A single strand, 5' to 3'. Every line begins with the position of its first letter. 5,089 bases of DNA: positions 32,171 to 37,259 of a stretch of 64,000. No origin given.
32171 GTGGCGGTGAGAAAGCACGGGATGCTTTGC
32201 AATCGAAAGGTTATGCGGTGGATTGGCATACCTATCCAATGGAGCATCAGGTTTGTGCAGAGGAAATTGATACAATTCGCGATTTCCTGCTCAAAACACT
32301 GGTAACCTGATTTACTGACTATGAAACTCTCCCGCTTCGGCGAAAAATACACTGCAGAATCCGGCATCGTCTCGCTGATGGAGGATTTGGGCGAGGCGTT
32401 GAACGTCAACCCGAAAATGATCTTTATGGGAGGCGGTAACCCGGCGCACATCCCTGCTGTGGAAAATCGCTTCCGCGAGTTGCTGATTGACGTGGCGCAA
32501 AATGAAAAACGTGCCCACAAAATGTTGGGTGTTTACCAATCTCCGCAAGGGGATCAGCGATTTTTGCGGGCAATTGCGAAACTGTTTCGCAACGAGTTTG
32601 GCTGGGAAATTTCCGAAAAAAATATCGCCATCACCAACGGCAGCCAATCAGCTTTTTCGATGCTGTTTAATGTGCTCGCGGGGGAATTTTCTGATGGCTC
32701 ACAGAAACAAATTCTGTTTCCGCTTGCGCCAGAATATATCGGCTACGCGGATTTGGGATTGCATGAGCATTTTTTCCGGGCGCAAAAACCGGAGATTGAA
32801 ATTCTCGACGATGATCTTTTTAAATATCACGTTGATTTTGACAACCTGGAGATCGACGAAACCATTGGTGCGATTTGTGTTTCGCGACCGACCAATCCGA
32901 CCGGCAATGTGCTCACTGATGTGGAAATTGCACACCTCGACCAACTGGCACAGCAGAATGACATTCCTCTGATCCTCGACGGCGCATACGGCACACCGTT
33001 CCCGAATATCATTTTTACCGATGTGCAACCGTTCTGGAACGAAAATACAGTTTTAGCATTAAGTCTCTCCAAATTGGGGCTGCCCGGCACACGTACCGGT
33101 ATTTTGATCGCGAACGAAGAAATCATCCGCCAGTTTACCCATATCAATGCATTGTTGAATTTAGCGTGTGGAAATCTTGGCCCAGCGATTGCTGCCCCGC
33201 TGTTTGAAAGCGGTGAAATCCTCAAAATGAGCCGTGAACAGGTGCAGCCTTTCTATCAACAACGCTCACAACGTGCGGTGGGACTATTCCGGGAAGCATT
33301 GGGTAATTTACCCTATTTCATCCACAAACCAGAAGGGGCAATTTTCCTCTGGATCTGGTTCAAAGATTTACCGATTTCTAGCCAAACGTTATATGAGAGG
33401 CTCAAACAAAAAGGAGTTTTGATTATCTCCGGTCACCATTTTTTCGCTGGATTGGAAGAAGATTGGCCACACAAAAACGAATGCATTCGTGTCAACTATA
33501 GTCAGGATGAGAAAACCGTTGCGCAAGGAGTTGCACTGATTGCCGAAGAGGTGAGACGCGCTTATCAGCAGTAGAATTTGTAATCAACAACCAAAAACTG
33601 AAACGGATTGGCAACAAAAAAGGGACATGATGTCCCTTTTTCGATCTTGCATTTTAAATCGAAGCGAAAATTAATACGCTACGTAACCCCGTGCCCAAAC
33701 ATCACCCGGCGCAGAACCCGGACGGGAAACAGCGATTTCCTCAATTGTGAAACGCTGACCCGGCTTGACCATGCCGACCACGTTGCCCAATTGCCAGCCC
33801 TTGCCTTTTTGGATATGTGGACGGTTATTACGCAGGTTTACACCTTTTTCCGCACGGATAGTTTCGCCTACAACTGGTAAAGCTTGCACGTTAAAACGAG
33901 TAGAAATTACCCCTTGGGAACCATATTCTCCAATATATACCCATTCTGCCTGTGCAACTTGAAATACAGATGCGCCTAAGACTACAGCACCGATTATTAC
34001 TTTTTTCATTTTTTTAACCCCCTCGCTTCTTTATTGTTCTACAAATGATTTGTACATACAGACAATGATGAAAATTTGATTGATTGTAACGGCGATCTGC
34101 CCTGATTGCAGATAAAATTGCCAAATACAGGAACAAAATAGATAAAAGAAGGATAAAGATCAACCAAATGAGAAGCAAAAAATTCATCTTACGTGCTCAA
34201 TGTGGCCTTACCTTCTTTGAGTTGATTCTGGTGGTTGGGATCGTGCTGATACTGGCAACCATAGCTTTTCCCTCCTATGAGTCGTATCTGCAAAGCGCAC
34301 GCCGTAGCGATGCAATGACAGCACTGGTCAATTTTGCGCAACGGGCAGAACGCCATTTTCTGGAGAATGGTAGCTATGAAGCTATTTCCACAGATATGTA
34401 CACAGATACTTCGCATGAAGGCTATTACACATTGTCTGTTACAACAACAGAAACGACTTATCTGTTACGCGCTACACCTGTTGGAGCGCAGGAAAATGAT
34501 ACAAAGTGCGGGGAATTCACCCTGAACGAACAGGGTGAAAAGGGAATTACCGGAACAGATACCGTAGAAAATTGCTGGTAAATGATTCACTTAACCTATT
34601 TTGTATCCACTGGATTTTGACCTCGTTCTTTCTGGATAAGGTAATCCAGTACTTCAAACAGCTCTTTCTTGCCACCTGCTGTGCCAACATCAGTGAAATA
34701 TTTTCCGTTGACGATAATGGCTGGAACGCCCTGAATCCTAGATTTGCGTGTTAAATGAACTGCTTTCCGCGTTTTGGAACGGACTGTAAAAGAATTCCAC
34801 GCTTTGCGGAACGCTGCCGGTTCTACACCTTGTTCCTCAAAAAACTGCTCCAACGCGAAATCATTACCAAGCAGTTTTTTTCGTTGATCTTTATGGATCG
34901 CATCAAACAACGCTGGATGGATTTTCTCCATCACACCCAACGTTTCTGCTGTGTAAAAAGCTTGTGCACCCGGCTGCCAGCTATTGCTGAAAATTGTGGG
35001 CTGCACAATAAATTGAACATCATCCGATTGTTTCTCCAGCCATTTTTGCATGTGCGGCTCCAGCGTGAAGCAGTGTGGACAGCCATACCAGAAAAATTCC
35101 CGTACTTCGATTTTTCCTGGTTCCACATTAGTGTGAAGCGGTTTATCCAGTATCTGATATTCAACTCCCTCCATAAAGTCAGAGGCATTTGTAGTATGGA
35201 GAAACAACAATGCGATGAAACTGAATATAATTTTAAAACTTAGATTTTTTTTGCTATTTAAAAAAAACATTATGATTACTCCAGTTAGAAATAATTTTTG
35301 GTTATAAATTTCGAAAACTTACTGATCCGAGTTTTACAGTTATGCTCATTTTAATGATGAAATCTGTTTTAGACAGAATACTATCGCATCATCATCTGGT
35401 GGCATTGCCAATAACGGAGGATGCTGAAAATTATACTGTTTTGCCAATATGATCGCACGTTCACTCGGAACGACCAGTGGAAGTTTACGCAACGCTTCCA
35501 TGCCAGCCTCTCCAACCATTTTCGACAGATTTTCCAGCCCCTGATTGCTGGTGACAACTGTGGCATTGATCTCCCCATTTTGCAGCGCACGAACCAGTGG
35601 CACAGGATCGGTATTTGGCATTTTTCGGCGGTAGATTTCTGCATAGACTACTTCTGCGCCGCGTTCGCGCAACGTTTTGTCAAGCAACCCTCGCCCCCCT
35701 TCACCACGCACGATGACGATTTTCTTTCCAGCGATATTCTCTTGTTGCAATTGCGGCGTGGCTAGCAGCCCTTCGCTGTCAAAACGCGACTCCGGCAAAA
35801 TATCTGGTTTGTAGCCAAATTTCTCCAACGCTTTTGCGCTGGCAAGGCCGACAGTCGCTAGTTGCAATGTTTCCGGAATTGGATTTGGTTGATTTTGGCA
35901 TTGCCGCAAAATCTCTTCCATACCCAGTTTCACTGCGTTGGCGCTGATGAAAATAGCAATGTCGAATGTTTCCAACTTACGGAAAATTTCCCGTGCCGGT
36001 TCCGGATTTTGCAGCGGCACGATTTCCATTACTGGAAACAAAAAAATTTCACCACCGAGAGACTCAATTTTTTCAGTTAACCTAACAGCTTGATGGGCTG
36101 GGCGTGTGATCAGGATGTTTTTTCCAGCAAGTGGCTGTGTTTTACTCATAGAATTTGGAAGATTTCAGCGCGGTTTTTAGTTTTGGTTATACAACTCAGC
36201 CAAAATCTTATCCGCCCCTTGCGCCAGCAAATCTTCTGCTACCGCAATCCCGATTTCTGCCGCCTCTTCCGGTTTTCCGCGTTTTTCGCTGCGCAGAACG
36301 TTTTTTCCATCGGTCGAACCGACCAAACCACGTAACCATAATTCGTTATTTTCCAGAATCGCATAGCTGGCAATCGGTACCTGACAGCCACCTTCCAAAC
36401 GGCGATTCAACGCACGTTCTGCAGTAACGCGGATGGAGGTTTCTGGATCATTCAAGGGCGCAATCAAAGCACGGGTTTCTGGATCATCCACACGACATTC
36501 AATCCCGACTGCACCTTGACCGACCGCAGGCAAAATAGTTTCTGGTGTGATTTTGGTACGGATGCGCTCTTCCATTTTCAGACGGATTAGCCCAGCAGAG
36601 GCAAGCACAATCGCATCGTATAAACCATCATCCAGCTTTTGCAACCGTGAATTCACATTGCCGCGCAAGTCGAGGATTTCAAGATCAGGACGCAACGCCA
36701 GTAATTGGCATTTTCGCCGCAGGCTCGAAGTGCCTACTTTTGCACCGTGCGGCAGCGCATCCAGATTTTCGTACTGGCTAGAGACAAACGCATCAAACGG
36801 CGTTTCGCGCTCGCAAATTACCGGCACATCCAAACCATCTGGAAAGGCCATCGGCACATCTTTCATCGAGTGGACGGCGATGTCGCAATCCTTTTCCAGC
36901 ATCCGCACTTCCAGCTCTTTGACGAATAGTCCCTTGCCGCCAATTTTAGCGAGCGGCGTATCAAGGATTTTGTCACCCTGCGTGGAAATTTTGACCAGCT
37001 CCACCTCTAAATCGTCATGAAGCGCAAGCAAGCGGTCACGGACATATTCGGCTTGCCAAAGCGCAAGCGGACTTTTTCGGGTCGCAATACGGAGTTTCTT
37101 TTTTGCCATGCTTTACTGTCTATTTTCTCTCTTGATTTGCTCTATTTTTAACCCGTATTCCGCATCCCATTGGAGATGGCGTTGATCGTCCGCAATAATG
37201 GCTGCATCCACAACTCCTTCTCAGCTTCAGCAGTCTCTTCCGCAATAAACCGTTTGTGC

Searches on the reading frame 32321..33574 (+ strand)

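Call 97: search_protein_families(library=pfam, proteins=[window:32321-33574:+], max_evalue=0.00001)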
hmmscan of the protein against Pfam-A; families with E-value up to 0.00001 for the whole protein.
window:32321-33574:+ (417 aa): 1 family
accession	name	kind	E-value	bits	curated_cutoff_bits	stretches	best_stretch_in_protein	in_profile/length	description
PF00155.27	Aminotran_1_2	-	4.1e-24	85.9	19.7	1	54-404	18-358/361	Aminotransferase class I and II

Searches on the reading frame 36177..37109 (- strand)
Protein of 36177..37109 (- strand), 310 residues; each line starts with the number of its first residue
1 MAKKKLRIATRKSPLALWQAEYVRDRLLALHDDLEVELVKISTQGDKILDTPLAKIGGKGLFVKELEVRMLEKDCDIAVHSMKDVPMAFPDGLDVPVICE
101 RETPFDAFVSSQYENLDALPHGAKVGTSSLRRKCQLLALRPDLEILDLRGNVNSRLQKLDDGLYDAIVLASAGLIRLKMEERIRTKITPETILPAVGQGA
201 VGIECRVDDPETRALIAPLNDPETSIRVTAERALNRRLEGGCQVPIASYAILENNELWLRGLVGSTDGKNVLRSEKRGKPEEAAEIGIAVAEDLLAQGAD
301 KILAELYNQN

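Call 97: search_protein_families(library=pfam, proteins=[window:36177-37109:-], max_evalue=0.00001)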
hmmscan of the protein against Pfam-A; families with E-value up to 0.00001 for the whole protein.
window:36177-37109:- (310 aa): 2 families
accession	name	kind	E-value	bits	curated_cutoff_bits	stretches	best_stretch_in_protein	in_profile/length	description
PF01379.25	Porphobil_deam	-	1e-85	286.9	22.1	1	6-213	1-206/207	Porphobilinogen deaminase, dipyromethane cofactor binding domain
PF03900.20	Porphobil_deamC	-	3.1e-24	85.5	26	1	226-295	2-73/74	Porphobilinogen deaminase, C-terminal domain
